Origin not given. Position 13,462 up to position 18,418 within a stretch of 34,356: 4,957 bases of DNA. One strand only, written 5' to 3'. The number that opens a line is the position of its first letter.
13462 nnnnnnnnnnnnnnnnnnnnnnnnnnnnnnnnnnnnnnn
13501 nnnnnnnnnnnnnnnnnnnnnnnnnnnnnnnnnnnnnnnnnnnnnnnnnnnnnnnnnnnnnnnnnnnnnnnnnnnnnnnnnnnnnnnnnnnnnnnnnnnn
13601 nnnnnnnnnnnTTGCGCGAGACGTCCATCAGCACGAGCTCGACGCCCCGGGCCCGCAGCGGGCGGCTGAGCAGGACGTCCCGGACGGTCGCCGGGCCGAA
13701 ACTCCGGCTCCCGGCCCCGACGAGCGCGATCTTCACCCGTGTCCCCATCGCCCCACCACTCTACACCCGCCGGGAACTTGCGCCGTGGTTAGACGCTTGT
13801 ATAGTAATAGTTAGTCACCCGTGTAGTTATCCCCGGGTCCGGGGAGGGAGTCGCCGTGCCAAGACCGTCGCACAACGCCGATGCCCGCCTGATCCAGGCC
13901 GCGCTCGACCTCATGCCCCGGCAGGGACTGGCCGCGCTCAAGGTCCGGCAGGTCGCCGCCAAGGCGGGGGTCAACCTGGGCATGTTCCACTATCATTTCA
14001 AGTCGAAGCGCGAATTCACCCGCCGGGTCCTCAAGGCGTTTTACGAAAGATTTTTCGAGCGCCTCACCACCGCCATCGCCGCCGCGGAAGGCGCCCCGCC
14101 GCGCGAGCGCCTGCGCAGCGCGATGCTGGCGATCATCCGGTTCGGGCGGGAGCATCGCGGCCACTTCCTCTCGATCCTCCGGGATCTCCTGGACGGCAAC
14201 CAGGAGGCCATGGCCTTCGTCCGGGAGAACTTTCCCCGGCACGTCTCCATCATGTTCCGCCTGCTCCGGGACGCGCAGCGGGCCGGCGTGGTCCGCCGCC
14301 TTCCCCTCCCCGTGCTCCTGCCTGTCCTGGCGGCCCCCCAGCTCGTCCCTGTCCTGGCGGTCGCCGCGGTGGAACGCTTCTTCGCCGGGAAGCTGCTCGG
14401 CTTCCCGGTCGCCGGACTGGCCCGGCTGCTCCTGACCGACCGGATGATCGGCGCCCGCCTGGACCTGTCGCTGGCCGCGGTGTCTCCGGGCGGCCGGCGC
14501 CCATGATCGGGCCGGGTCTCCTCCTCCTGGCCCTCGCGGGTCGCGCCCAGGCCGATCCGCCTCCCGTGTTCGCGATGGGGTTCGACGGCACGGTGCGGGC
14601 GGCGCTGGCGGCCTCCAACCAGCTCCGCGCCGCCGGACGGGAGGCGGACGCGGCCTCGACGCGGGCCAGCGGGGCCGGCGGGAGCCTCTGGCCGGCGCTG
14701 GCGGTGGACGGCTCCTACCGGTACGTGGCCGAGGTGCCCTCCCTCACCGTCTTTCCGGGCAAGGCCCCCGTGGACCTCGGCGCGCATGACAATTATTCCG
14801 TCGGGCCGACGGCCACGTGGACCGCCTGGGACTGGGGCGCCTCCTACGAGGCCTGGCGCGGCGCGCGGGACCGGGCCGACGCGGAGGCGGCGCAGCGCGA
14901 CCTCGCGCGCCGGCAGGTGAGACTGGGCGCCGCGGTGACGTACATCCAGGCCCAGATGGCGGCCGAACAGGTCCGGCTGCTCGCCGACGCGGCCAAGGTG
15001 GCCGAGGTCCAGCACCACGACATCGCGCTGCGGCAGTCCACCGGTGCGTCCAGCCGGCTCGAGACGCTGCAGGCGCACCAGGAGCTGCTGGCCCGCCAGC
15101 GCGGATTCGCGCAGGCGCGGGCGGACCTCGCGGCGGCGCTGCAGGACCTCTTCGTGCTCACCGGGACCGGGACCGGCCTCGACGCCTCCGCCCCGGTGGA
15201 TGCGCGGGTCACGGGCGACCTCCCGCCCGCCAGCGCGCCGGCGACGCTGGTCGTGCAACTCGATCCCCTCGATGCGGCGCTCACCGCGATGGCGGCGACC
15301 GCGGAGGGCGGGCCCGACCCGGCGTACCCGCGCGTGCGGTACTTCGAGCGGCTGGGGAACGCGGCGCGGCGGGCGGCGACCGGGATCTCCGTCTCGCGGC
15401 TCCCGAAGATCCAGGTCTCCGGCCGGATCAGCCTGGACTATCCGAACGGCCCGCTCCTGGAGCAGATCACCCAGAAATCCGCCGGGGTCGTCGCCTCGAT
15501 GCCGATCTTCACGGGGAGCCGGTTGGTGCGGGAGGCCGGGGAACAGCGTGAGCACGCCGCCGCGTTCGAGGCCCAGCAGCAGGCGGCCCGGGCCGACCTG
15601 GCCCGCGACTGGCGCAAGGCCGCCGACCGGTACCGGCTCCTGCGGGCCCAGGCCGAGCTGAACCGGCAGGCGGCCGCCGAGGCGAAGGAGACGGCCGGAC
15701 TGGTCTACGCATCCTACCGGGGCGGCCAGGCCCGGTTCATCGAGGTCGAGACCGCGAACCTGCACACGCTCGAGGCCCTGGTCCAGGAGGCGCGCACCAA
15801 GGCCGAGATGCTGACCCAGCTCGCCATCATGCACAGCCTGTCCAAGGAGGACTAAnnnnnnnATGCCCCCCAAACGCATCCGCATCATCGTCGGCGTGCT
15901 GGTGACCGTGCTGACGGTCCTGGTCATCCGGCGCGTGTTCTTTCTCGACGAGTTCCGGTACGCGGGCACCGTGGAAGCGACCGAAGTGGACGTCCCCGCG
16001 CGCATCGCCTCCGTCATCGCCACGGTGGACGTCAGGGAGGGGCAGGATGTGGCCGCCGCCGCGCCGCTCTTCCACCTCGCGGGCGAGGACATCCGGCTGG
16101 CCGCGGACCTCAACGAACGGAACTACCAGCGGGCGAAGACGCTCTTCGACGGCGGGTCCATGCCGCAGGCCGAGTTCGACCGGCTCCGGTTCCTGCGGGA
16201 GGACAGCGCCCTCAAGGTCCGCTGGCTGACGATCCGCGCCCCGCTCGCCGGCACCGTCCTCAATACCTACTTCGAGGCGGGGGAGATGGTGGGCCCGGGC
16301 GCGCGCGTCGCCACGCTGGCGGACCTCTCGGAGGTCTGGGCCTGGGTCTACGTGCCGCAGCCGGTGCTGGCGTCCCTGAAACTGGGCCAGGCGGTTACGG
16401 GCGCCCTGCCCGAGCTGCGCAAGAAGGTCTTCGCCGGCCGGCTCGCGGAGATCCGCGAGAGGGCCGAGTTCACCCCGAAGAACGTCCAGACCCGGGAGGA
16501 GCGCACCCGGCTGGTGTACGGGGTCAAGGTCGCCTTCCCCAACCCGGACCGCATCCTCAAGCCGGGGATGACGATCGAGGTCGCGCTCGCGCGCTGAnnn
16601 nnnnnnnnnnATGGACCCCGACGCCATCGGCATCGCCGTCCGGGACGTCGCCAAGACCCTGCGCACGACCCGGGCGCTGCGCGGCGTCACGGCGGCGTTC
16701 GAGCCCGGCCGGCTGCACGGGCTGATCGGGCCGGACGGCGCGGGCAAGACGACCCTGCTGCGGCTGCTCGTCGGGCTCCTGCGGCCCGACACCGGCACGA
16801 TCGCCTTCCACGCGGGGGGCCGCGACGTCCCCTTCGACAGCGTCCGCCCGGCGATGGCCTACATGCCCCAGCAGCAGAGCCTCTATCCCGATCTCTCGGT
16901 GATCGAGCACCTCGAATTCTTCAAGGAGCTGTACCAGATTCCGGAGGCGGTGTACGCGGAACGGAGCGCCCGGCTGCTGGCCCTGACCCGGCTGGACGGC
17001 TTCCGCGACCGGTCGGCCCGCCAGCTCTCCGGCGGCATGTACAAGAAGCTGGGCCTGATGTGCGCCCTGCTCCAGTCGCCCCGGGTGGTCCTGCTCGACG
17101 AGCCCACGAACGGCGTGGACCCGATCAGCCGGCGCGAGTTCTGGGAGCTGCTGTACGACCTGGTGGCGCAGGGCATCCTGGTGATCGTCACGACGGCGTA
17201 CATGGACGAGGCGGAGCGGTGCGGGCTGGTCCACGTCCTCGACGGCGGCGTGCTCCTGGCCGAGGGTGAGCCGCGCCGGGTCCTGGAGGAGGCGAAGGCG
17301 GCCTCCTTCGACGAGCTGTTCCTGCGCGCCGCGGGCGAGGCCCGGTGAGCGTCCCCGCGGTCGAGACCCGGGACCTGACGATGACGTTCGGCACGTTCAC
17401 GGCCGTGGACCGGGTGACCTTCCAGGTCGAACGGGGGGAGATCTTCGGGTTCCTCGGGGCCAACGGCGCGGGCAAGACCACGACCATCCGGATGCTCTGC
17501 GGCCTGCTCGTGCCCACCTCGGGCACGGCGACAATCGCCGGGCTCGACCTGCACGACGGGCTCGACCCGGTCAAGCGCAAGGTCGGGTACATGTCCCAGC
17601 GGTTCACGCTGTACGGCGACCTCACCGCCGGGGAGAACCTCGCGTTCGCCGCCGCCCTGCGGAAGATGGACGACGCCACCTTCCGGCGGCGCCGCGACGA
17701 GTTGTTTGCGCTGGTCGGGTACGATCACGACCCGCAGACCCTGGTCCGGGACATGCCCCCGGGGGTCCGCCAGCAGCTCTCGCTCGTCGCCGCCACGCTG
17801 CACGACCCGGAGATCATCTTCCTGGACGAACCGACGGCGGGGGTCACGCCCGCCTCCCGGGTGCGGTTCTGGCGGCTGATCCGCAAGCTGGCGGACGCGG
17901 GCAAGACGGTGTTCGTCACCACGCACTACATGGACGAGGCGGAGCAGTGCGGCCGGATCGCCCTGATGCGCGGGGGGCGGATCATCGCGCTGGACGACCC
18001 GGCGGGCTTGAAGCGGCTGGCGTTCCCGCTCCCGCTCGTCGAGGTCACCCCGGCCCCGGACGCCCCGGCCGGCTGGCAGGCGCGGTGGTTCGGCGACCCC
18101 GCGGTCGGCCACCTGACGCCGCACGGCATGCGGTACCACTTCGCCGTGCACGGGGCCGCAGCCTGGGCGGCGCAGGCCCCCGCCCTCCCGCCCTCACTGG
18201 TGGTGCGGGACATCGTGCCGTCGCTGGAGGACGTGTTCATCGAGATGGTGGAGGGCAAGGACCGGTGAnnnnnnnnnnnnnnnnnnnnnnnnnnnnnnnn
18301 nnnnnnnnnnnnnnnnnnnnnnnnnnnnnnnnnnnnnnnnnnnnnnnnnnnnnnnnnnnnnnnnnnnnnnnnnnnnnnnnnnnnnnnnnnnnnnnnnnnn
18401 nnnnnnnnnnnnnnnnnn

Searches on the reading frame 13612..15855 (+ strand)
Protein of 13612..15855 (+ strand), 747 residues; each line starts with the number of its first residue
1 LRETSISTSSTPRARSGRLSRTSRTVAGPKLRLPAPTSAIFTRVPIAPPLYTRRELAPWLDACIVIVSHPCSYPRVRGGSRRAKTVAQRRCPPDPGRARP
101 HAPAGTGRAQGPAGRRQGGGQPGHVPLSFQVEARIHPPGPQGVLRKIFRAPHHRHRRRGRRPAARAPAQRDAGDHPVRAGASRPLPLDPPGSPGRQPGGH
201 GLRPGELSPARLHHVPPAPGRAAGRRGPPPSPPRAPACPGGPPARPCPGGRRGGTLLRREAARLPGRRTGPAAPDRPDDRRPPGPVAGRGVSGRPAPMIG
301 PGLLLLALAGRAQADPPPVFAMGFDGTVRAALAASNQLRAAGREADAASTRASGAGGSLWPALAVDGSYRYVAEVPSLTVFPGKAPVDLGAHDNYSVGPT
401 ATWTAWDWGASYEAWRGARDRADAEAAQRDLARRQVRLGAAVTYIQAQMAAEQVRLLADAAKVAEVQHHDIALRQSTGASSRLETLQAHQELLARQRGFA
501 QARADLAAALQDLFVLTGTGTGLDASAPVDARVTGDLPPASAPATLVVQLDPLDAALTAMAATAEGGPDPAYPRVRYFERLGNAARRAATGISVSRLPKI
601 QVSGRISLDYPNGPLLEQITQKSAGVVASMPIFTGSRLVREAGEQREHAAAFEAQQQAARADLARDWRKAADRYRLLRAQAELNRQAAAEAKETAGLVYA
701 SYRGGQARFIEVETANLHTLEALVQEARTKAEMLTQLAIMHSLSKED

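Call 32: search_protein_families(library=pfam, proteins=[window:13612-15855:+], max_evalue=0.001)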
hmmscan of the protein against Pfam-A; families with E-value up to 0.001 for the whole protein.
window:13612-15855:+ (747 aa): 1 family
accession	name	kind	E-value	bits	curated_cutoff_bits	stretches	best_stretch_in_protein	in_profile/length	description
PF02321.23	OEP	-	7.8e-32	111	22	2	327-518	4-187/187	Outer membrane efflux protein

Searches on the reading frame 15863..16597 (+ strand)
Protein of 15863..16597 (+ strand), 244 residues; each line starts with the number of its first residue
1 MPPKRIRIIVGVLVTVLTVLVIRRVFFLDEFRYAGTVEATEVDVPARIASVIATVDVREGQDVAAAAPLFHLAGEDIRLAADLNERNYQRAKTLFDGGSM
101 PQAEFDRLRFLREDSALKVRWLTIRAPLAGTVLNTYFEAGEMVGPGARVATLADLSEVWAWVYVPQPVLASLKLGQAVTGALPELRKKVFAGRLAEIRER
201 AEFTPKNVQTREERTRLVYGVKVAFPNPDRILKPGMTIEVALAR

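Call 32: search_protein_families(library=pfam, proteins=[window:15863-16597:+], max_evalue=0.001)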
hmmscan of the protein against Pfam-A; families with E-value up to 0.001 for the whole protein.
window:15863-16597:+ (244 aa): 2 families
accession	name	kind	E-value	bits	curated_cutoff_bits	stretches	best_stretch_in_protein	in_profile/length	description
PF16576.10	HlyD_D23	-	1.8e-20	73.6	30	1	34-237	9-213/214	Barrel-sandwich domain of CusB or HlyD membrane-fusion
PF13437.12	HlyD_3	-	3.5e-15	57.1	22.2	1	123-235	1-106/106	HlyD family secretion protein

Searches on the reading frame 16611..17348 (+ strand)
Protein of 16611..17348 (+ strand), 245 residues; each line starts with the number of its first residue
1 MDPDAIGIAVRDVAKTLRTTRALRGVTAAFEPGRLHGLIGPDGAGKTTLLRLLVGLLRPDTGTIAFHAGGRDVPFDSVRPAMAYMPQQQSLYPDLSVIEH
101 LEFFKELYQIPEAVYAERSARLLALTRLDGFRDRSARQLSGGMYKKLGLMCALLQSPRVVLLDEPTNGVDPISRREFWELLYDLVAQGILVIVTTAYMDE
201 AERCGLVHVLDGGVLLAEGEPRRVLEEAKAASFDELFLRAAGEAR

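Call 32: search_protein_families(library=pfam, proteins=[window:16611-17348:+], max_evalue=0.001)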
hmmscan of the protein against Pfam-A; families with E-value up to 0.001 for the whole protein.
window:16611-17348:+ (245 aa): 2 families
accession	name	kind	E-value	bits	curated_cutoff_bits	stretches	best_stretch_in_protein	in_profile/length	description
PF00005.33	ABC_tran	-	6.1e-28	98.6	25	1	23-167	1-137/137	ABC transporter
PF13304.12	AAA_21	-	5.7e-12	46.7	27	1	134-195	233-297/304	AAA domain, putative AbiEii toxin, Type IV TA system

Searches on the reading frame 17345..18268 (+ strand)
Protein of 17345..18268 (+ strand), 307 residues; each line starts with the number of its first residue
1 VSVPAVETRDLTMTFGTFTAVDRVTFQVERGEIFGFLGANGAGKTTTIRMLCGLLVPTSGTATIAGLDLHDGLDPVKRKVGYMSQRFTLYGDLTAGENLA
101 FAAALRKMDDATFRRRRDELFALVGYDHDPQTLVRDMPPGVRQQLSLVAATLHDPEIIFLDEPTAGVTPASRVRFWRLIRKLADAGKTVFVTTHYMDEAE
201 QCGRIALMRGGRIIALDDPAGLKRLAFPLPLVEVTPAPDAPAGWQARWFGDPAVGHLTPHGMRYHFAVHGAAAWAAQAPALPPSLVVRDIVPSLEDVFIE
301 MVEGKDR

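Call 32: search_protein_families(library=pfam, proteins=[window:17345-18268:+], max_evalue=0.001)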
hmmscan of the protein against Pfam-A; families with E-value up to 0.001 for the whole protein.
window:17345-18268:+ (307 aa): 2 families
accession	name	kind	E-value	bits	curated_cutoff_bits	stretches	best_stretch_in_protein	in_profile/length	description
PF00005.33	ABC_tran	-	3.1e-26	93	25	1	22-165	2-137/137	ABC transporter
PF13304.12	AAA_21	-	3.2e-10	41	27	1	105-194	206-298/304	AAA domain, putative AbiEii toxin, Type IV TA system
